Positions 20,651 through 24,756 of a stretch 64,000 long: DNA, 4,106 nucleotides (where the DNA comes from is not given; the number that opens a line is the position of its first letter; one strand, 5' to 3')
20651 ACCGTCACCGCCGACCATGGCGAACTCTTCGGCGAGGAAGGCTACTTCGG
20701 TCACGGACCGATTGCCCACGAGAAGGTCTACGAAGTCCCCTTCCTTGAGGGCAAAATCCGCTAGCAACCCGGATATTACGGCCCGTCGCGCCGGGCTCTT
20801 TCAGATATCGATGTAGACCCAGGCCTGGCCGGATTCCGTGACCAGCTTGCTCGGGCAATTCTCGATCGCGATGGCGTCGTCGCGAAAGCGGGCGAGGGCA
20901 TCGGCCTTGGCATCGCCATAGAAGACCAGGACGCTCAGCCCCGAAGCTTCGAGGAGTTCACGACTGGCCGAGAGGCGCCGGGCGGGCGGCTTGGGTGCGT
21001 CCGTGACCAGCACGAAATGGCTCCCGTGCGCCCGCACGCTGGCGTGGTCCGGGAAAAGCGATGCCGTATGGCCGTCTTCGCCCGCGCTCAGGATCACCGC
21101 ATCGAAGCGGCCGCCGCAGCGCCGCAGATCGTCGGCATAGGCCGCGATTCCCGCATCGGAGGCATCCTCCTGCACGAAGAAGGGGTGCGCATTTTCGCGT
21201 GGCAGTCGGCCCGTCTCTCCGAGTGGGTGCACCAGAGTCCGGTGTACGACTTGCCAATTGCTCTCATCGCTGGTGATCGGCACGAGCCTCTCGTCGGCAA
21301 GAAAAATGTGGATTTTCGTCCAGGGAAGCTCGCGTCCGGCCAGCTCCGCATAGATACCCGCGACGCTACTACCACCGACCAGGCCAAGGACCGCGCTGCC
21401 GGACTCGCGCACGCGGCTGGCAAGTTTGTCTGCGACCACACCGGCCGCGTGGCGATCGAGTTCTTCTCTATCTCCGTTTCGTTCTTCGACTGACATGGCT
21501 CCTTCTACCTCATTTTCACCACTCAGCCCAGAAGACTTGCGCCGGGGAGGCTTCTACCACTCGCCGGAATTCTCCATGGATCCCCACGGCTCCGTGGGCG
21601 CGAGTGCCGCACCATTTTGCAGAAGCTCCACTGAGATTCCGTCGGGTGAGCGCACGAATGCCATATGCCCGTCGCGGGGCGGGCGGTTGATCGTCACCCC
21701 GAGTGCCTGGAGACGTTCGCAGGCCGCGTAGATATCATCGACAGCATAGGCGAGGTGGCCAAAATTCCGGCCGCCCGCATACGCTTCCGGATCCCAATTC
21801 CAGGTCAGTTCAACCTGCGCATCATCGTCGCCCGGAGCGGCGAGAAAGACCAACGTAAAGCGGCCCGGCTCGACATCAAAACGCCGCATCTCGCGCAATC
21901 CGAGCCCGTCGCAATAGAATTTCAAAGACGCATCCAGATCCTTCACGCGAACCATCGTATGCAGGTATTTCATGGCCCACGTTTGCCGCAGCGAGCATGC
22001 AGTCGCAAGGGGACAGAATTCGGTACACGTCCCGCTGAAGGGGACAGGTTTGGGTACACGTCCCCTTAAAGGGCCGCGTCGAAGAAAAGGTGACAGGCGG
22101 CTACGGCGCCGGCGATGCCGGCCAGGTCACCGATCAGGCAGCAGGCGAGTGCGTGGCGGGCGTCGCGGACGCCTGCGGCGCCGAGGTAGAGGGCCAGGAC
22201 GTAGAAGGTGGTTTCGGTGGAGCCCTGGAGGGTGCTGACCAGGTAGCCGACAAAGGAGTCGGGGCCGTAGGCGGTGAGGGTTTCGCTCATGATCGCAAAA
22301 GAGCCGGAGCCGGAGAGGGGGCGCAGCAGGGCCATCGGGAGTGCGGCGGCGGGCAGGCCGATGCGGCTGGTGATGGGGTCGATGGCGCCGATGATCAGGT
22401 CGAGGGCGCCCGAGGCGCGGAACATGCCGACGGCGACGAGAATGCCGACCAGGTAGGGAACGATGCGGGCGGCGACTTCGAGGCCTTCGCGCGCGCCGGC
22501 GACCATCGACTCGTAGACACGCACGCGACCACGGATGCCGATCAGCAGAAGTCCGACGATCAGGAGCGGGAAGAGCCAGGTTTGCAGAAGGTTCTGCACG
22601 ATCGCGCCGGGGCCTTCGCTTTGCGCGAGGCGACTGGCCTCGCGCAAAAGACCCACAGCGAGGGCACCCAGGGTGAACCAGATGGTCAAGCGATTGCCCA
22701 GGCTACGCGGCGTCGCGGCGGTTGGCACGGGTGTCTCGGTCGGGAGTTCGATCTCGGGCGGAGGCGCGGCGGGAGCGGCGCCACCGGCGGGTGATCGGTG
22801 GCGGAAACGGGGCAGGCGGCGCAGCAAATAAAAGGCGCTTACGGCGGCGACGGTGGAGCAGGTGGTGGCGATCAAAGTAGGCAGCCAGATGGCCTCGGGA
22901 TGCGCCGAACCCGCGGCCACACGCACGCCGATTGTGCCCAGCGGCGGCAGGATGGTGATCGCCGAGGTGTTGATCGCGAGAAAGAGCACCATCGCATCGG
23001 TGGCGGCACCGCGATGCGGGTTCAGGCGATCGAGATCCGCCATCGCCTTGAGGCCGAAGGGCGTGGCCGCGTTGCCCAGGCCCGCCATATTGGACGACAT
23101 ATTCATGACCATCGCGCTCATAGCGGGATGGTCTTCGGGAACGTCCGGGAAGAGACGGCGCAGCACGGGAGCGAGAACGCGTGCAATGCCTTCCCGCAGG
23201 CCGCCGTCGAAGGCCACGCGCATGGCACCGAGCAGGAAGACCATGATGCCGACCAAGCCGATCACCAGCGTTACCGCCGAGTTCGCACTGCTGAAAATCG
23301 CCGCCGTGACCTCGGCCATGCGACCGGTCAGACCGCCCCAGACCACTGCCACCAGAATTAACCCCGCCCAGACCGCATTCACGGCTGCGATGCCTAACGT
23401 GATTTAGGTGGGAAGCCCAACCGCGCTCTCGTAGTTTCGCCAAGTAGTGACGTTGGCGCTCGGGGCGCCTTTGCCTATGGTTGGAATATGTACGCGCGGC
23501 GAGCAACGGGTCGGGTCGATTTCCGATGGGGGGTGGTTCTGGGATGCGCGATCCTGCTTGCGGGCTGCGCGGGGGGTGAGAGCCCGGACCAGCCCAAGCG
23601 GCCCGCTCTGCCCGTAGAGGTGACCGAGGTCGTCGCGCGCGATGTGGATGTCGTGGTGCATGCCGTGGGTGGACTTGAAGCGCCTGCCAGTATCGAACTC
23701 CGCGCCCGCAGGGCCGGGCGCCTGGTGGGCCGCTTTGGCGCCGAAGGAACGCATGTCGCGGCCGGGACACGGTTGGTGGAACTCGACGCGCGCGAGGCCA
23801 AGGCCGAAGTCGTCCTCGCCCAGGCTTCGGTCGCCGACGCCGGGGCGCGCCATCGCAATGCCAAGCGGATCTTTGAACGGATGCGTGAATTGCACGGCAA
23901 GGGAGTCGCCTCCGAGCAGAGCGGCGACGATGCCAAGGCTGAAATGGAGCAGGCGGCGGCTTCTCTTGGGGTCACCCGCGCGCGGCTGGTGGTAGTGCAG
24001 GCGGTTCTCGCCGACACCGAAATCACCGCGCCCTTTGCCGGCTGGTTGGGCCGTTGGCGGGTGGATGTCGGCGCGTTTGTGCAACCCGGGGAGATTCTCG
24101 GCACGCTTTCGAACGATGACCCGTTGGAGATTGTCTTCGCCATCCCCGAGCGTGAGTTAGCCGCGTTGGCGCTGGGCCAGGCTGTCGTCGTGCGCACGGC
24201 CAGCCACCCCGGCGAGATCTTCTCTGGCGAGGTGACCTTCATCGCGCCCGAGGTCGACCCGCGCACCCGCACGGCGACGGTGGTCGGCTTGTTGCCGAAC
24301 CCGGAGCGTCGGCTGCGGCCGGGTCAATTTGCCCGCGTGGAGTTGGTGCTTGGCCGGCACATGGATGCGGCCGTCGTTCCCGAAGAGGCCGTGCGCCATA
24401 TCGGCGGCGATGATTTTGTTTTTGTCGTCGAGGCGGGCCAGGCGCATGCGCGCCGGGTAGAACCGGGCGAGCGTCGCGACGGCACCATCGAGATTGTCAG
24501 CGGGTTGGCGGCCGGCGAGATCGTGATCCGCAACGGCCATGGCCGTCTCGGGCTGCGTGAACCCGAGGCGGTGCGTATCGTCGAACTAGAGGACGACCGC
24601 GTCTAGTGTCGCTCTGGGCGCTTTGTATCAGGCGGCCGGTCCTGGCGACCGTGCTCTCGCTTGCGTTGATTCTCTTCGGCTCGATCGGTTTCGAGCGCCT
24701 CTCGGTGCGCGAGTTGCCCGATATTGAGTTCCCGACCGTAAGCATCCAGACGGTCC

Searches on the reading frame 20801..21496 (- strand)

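Call 8: search_protein_families(library=pfam, proteins=[window:20801-21496:-], max_evalue=0.0001)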
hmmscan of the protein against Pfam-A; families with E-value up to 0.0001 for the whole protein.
window:20801-21496:- (231 aa): 1 family
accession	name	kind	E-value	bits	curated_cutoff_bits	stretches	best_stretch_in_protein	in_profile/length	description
PF01182.26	Glucosamine_iso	-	3.9e-47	161.4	27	1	9-222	2-219/225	Glucosamine-6-phosphate isomerases/6-phosphogluconolactonase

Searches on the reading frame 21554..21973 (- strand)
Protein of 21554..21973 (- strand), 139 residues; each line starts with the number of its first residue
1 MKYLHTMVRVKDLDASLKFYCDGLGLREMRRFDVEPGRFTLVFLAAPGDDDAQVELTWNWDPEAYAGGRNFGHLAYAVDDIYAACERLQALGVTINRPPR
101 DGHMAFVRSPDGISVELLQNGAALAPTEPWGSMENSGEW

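Call 8: search_protein_families(library=pfam, proteins=[window:21554-21973:-], max_evalue=0.0001)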
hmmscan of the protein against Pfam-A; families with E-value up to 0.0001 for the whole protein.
window:21554-21973:- (139 aa): 3 families
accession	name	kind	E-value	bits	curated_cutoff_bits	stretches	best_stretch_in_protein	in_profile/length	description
PF00903.31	Glyoxalase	-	1.4e-24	87.3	20.6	1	4-117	3-121/121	Glyoxalase/Bleomycin resistance protein/Dioxygenase superfamily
PF13669.12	Glyoxalase_4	-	3.5e-15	56.7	27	1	5-102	2-101/109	Glyoxalase/Bleomycin resistance protein/Dioxygenase superfamily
PF22677.2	Ble-like_N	-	1.7e-05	24.9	24.5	0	5-27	4-26/41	Bleomycin resistance protein-like N-terminal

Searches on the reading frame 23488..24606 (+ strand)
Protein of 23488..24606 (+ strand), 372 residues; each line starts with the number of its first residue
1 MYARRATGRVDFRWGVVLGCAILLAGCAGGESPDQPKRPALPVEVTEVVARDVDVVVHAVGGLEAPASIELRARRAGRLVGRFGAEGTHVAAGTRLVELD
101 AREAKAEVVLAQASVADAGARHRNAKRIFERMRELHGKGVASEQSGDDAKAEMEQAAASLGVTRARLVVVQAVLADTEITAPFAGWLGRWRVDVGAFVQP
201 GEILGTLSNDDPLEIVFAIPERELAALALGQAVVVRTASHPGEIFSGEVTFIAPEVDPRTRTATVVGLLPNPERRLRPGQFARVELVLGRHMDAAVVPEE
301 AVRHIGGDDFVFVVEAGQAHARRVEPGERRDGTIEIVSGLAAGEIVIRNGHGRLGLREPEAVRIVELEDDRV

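Call 8: search_protein_families(library=pfam, proteins=[window:23488-24606:+], max_evalue=0.0001)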
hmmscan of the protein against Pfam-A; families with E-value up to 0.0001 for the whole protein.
window:23488-24606:+ (372 aa): 2 families
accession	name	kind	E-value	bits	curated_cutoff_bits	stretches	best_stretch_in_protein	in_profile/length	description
PF16576.10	HlyD_D23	-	1.4e-24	87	30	1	85-282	37-214/214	Barrel-sandwich domain of CusB or HlyD membrane-fusion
PF13437.12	HlyD_3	-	5.3e-16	59.7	22.2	1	179-279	2-106/106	HlyD family secretion protein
